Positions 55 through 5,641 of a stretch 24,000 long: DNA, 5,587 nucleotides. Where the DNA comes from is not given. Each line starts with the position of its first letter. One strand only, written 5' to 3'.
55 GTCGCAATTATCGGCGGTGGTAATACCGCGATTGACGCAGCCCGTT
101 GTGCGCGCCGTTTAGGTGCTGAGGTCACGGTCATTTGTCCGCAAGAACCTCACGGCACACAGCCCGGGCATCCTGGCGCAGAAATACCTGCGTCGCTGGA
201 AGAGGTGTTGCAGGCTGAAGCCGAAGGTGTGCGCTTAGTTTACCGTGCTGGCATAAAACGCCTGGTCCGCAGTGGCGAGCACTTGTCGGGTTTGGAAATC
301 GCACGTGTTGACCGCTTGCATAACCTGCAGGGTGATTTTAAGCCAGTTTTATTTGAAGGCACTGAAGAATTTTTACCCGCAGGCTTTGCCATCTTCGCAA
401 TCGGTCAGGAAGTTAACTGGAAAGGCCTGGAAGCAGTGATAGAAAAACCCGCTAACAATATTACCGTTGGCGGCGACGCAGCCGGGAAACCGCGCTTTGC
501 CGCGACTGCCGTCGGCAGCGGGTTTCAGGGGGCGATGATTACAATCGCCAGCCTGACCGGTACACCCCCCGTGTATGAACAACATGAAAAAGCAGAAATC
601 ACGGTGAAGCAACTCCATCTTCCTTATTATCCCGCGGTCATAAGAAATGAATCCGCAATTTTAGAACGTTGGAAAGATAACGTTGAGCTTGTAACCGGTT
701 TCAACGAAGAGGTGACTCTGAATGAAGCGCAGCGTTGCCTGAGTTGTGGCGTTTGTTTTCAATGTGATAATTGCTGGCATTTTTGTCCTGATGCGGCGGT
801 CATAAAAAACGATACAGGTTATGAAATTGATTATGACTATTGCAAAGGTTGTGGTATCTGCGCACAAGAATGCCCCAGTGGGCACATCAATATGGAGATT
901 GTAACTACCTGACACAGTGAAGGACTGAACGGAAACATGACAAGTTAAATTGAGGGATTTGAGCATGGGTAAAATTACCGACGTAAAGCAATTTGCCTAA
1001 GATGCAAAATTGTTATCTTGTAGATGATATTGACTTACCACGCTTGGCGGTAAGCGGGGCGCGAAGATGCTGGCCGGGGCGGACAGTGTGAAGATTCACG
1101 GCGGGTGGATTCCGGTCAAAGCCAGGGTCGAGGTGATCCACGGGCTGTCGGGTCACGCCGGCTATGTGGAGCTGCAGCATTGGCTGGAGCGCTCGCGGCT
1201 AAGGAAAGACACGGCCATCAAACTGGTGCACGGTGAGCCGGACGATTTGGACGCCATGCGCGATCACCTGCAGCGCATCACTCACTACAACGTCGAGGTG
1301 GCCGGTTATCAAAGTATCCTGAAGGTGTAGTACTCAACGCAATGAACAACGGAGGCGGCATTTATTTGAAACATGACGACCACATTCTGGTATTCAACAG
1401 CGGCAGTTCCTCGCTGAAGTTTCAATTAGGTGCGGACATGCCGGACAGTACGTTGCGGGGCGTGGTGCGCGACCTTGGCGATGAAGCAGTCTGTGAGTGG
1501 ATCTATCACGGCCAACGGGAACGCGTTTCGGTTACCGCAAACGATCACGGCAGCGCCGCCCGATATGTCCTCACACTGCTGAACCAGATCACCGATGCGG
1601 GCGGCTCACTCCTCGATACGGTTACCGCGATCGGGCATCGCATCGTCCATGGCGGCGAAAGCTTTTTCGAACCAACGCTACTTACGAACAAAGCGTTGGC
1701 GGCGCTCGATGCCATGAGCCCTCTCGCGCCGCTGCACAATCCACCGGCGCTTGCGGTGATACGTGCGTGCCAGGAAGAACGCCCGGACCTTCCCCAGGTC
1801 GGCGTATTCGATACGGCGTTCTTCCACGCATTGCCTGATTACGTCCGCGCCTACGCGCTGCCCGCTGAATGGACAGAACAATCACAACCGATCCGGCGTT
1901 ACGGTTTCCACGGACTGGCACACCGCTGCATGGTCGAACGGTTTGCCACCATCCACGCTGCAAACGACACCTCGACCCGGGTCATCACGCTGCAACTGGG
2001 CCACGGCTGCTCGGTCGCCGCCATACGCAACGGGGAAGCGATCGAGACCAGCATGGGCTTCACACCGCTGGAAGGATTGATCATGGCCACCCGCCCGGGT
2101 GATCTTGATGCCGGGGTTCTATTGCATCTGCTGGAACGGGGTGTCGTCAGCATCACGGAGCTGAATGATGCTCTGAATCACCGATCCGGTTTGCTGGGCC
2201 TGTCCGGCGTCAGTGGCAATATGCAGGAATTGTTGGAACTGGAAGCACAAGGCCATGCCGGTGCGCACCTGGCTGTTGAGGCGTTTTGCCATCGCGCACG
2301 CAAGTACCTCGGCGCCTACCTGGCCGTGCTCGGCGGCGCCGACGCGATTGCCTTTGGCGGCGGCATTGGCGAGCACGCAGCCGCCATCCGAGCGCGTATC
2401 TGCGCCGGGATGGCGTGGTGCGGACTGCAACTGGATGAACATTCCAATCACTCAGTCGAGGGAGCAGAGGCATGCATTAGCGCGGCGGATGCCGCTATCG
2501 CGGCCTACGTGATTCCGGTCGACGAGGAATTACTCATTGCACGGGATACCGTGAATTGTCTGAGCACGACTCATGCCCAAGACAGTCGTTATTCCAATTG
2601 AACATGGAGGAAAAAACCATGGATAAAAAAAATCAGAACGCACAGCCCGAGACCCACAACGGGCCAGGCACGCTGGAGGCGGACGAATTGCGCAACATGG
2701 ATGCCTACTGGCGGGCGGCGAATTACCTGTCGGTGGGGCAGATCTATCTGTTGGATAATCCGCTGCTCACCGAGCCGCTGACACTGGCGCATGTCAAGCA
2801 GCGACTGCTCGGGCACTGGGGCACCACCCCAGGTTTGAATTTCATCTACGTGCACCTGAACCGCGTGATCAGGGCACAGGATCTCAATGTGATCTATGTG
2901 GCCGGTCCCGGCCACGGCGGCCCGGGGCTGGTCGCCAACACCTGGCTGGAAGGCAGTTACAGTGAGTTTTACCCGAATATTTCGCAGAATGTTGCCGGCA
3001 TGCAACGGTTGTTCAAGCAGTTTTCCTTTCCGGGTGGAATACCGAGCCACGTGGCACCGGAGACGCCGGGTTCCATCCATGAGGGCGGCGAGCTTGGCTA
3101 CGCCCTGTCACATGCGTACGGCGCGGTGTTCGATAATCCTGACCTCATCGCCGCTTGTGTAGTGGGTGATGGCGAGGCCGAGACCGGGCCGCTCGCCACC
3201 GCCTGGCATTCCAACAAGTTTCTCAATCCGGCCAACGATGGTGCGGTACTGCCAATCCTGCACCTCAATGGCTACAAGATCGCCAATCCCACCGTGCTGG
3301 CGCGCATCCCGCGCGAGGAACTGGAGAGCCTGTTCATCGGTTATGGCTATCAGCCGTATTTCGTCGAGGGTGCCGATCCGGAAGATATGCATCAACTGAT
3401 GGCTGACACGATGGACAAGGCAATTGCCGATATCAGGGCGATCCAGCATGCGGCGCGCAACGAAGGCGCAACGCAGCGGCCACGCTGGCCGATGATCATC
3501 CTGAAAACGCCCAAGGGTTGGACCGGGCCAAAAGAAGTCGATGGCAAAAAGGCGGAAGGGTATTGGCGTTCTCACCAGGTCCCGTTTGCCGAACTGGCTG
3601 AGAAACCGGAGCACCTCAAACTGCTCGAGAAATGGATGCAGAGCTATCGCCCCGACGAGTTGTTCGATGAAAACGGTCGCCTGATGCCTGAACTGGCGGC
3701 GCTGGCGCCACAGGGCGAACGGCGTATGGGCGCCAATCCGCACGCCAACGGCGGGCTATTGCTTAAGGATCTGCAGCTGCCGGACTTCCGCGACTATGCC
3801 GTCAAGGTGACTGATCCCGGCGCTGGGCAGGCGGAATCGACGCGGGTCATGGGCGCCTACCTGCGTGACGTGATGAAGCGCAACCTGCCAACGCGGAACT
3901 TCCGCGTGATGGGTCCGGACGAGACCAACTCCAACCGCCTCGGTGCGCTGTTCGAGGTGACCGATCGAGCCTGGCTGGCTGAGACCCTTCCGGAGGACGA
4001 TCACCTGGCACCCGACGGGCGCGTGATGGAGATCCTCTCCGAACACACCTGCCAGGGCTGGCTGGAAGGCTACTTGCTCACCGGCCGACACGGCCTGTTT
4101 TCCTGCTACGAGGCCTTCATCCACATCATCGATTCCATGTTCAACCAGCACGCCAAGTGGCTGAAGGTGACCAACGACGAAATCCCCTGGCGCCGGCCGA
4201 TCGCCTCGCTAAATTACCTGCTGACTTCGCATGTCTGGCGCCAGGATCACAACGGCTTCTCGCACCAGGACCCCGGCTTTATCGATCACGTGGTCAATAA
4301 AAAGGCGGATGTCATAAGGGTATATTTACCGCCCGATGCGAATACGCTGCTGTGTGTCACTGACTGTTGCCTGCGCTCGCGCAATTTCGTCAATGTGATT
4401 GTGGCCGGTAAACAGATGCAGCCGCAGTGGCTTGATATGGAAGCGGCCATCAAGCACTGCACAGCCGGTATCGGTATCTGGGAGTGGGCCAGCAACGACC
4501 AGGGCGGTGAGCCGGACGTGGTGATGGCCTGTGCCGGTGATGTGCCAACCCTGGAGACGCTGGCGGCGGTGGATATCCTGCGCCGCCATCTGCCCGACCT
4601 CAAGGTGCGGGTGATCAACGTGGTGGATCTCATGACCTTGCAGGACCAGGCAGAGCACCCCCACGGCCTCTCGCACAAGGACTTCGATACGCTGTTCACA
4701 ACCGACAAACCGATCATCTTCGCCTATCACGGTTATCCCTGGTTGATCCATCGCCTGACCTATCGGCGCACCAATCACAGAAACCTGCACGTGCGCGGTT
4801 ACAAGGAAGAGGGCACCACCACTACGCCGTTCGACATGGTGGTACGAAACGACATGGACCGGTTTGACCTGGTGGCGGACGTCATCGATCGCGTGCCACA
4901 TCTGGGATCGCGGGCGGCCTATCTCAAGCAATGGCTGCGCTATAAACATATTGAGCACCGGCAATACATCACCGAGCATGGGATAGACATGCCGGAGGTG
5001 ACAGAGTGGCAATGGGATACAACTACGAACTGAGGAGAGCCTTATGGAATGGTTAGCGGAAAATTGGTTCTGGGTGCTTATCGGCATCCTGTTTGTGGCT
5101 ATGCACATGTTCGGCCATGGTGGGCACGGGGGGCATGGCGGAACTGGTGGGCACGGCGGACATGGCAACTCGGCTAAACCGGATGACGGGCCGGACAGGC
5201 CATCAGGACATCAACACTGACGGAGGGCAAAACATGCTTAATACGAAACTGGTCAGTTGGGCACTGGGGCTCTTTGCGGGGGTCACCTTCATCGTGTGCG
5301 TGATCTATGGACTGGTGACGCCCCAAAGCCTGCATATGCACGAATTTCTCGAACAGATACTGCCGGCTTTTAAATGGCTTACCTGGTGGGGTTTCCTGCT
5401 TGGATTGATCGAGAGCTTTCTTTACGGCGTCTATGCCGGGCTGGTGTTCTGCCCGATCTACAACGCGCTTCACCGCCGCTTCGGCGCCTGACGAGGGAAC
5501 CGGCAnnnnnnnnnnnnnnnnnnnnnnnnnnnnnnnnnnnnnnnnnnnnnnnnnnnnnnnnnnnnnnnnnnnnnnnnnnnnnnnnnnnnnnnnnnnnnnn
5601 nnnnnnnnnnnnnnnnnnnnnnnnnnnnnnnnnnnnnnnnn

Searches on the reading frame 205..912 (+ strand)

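Call 11: search_protein_families(library=pfam, proteins=[window:205-912:+], max_evalue=0.0001)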
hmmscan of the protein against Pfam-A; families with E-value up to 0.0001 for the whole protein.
window:205-912:+ (235 aa): 6 families
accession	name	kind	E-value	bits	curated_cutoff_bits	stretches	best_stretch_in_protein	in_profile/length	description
PF14697.11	Fer4_21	-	4.4e-07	30.4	35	1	183-230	7-59/59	4Fe-4S dicluster domain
PF13187.11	Fer4_9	-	1.9e-06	28.2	27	1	184-226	2-50/52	4Fe-4S dicluster domain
PF00037.32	Fer4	-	7.7e-06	25.9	21.1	1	206-226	1-21/24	4Fe-4S binding domain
PF12838.12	Fer4_7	-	3.9e-05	24.5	27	1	184-226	2-51/52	4Fe-4S dicluster domain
PF13237.11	Fer4_10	-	6e-05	23.3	25.5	0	207-226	3-24/53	4Fe-4S dicluster domain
PF12837.12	Fer4_6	-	6.5e-05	23.1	25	1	207-228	3-24/24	4Fe-4S binding domain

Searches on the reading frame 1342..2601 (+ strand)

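Call 11: search_protein_families(library=pfam, proteins=[window:1342-2601:+], max_evalue=0.0001)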
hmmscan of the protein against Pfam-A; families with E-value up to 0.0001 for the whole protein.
window:1342-2601:+ (419 aa): 1 family
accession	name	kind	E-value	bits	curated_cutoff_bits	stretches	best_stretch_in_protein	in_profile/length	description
PF00871.23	Acetate_kinase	-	4.3e-110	368.5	22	1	15-401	2-392/392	Acetokinase family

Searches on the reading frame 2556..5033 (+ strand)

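Call 11: search_protein_families(library=pfam, proteins=[window:2556-5033:+], max_evalue=0.0001)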
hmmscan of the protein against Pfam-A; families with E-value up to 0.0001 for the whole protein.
window:2556-5033:+ (825 aa): 3 families
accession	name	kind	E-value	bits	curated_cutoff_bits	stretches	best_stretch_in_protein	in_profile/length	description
PF09364.15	XFP_N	-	3.1e-183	609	23.7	1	42-401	4-363/364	XFP N-terminal domain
PF09363.15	XFP_C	-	9.6e-101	335.8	23.4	1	619-820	1-202/202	XFP C-terminal domain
PF03894.20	XFP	-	5.5e-88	293.8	22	1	431-608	2-177/177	D-xylulose 5-phosphate/D-fructose 6-phosphate phosphoketolase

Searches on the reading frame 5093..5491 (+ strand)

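Call 74: search_protein_families(library=pfam, proteins=[window:5093-5491:+], max_evalue=1)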
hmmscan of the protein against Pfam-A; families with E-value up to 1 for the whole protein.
window:5093-5491:+ (132 aa): 3 families
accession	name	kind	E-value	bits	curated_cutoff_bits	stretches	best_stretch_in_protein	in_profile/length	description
PF18926.5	DUF5676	-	3.3e-16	60.4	27.6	1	50-126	1-82/82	2TM family of unknown function (DUF5676)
PF03631.20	Virul_fac_BrkB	-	0.0053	16.9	33.7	1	28-111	98-177/259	Virulence factor BrkB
PF07667.16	DUF1600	-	0.091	13.4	25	1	58-106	7-55/112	Protein of unknown function (DUF1600)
